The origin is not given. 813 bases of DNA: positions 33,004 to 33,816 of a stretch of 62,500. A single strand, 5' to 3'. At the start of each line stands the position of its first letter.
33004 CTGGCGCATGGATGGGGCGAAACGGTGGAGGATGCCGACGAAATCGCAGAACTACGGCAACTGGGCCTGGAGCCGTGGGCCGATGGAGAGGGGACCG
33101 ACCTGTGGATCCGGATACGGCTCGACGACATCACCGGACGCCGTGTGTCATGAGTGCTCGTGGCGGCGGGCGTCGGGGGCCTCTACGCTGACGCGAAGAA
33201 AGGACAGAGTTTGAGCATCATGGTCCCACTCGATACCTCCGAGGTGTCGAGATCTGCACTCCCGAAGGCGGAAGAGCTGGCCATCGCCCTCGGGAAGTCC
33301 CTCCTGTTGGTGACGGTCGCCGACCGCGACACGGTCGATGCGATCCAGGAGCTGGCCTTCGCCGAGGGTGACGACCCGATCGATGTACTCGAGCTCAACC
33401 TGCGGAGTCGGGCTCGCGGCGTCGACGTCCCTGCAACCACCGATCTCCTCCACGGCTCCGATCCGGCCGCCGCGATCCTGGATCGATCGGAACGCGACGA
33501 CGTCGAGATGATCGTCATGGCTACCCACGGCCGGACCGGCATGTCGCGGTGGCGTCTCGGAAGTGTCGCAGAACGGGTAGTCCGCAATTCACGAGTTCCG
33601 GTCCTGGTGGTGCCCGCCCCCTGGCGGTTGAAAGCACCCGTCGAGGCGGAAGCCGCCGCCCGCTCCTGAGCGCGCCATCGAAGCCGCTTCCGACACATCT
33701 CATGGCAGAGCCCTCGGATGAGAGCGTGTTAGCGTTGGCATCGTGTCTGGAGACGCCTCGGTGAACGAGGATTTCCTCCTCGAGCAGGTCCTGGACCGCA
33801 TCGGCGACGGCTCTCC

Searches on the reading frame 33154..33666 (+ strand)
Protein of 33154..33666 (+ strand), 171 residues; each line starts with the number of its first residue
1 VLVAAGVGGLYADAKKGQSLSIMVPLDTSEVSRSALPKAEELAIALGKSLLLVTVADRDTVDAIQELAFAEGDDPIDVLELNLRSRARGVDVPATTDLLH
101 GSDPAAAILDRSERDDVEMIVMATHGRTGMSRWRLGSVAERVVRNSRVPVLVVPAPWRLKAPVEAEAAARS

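Call 33: search_protein_families(library=pfam, proteins=[window:33154-33666:+], max_evalue=0.00001)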
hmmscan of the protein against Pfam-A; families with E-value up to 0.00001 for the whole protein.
window:33154-33666:+ (171 aa): 1 family
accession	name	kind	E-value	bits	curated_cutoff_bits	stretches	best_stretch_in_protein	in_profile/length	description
PF00582.32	Usp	-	1.7e-25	90.6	24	1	22-154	5-141/141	Universal stress protein family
